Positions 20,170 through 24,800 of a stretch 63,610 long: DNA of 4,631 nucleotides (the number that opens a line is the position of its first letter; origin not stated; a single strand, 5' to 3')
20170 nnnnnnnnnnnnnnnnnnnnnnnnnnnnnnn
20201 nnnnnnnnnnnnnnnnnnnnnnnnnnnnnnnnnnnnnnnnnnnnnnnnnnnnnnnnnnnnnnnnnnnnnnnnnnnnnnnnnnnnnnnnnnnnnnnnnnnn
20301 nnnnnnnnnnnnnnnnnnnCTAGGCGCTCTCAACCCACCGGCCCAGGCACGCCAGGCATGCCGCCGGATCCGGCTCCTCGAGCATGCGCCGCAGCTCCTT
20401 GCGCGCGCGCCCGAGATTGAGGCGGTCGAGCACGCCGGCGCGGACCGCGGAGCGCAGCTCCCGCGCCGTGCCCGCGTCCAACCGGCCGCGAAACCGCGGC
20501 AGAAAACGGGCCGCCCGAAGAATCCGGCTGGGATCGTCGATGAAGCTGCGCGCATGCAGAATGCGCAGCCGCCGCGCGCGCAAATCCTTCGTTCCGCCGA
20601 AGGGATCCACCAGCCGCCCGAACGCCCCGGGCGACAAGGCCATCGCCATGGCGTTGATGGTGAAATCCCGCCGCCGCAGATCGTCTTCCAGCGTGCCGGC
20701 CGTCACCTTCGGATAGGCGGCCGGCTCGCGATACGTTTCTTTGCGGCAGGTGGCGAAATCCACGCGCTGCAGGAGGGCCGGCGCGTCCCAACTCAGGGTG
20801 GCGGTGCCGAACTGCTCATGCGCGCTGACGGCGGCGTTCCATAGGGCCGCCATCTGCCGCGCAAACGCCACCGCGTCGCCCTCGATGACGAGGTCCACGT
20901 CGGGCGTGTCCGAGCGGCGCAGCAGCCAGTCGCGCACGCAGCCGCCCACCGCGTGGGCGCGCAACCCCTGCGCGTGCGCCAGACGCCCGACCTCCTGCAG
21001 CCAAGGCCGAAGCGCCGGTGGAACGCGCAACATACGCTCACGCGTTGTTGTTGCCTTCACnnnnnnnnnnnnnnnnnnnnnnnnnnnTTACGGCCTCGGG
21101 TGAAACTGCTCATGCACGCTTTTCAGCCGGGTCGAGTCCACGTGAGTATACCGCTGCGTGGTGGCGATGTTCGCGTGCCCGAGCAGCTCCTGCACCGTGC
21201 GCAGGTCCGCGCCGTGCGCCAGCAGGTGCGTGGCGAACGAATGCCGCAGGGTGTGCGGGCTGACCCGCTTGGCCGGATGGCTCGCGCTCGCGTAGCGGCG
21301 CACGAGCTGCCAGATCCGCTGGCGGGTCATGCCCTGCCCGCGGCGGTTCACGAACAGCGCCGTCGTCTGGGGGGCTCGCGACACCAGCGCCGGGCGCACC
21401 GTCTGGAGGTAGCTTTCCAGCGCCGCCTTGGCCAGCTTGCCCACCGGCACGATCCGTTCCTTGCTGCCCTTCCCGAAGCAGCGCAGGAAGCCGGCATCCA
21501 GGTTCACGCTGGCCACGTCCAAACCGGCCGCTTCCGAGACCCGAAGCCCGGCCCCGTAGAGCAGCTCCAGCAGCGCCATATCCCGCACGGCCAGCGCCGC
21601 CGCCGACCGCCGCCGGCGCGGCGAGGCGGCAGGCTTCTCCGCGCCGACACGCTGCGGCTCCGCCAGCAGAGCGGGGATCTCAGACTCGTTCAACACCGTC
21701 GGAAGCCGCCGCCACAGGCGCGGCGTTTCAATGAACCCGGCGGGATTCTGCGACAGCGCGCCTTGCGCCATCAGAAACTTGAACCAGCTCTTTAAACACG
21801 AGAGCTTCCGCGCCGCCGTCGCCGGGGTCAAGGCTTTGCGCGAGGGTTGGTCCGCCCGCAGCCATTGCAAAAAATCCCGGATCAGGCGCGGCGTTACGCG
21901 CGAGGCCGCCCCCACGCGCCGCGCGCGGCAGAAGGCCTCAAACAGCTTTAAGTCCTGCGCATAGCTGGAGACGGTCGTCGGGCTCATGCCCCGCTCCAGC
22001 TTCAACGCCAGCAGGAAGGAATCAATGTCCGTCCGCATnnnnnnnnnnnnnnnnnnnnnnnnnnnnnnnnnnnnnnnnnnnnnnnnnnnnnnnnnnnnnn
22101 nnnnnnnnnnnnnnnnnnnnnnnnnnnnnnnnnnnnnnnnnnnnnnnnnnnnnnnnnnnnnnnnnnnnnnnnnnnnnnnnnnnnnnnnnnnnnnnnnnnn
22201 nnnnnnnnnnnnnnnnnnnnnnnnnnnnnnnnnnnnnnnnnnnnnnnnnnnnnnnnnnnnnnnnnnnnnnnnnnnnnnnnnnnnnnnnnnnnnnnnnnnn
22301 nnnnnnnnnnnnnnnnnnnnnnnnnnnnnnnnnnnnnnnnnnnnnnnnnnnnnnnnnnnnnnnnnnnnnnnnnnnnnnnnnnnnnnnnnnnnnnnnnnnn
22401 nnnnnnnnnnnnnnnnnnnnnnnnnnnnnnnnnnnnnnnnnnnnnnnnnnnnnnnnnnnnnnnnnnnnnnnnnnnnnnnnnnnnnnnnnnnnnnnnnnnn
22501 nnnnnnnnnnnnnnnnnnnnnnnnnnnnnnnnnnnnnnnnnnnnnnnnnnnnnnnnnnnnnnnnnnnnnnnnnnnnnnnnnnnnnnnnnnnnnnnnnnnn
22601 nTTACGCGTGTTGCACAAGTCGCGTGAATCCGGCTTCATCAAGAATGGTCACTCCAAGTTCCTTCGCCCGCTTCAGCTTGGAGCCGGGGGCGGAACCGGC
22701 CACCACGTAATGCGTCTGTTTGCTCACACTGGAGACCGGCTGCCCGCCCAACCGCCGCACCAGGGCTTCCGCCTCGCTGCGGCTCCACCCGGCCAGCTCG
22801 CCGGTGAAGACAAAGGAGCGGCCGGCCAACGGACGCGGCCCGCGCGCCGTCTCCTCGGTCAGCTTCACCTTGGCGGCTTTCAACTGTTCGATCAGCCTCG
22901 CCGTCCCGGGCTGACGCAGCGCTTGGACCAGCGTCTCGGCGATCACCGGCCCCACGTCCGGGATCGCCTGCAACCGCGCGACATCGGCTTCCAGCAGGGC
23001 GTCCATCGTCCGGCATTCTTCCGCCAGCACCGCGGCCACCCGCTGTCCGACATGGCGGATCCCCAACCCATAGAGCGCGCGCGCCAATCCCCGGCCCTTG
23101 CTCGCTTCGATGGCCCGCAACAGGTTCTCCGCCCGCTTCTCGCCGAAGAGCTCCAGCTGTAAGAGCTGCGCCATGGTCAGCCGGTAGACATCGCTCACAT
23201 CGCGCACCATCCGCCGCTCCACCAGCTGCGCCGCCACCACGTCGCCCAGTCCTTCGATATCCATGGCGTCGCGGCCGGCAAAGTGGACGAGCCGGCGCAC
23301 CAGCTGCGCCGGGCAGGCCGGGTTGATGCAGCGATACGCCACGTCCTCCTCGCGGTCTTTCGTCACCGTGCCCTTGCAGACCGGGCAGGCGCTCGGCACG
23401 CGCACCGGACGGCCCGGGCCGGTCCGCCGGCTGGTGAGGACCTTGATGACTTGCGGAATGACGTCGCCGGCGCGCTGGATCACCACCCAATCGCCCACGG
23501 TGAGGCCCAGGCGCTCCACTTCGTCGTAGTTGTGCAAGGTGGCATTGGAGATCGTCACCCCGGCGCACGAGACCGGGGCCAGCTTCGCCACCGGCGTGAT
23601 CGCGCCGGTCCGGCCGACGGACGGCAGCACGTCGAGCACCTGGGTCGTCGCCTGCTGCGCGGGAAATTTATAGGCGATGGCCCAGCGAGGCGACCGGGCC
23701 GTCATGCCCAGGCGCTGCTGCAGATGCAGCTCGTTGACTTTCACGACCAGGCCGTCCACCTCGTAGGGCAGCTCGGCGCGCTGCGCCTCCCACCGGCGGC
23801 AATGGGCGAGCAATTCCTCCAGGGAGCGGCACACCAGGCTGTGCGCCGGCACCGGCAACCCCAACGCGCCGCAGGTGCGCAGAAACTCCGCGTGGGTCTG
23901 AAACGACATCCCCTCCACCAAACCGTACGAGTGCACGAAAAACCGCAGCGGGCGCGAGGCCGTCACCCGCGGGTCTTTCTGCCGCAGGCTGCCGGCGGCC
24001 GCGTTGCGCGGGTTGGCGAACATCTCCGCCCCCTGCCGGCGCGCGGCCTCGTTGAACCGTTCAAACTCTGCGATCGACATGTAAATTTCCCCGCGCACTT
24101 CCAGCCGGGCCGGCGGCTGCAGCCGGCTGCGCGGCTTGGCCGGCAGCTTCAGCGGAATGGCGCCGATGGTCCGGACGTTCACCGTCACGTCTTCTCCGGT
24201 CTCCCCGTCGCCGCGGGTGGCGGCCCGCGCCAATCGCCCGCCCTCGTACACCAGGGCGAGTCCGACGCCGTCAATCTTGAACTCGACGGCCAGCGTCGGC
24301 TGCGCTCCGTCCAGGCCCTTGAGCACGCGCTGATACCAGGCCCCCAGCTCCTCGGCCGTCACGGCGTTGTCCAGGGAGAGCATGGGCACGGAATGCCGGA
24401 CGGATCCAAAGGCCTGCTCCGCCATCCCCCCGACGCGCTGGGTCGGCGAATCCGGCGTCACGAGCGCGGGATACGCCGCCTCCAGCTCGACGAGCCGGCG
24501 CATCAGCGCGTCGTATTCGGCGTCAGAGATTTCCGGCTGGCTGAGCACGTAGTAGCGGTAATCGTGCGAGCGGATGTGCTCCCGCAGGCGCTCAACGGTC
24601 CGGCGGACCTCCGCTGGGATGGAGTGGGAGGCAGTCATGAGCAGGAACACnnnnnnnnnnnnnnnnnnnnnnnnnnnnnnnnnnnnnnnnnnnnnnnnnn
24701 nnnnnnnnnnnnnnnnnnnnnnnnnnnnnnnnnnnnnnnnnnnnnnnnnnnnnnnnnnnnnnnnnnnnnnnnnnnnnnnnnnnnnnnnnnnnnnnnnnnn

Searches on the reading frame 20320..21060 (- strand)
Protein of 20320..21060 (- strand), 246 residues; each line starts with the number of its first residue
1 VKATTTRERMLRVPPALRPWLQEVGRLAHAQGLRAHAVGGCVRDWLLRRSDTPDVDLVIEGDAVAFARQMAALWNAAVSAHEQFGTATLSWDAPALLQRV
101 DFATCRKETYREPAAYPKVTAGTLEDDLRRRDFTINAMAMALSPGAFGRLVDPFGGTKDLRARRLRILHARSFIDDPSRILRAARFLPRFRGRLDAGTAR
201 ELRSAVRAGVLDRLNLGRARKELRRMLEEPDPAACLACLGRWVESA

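Call 75: search_protein_families(library=pfam, proteins=[window:20320-21060:-], max_evalue=0.001)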
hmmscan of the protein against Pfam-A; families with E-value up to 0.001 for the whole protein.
window:20320-21060:- (246 aa): 1 family
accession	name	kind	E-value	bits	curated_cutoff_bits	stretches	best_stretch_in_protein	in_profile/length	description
PF01743.26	PolyA_pol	-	2e-27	96.5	23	1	37-166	3-126/126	Poly A polymerase head domain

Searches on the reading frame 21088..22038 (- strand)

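Call 75: search_protein_families(library=pfam, proteins=[window:21088-22038:-], max_evalue=0.001)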
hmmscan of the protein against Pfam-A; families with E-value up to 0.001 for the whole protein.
window:21088-22038:- (316 aa): 4 families
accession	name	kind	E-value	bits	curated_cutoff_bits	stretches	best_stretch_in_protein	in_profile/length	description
PF00589.27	Phage_integrase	-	2.1e-44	151.8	27.1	1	147-302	18-170/172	Phage integrase family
PF02899.23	Phage_int_SAM_1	-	1.5e-18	67.3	22.3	1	5-93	1-83/83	Phage integrase, N-terminal SAM-like domain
PF13102.12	Phage_int_SAM_5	-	6.3e-06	26.9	22.3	1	18-99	17-92/98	Phage integrase SAM-like domain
PF13495.12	Phage_int_SAM_4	-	0.00011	23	27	1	6-87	3-76/85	Phage integrase, N-terminal SAM-like domain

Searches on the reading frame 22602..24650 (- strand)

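Call 75: search_protein_families(library=pfam, proteins=[window:22602-24650:-], max_evalue=0.001)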
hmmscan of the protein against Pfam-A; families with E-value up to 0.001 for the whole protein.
window:22602-24650:- (682 aa): 8 families
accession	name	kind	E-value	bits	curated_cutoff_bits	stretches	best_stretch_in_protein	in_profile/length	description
PF01653.23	DNA_ligase_aden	-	4e-91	305.5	27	1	79-332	2-253/253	NAD-dependent DNA ligase adenylation domain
PF03120.22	DNA_ligase_OB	-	5.4e-31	106.7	32.9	1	335-411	1-77/79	NAD-dependent DNA ligase OB-fold domain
PF12826.13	HHH_2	-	4.9e-18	65.5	27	1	525-587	2-64/64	Helix-hairpin-helix motif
PF14520.12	HHH_5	-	3.1e-12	47.2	27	1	529-579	5-56/57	Helix-hairpin-helix domain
PF00533.33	BRCT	-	9.3e-11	42.3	21.3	1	605-677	3-76/78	BRCA1 C Terminus (BRCT) domain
PF22745.1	Nlig-Ia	-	2.6e-09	38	27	1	17-65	4-52/92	DNA ligase-like, N-terminal NAD+-binding domain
PF03119.21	DNA_ligase_ZBD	-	9.4e-07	29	25.8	1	422-448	2-27/27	NAD-dependent DNA ligase C4 zinc finger domain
PF12738.14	PTCB-BRCT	-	0.00011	22.6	22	1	623-669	12-58/63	twin BRCT domain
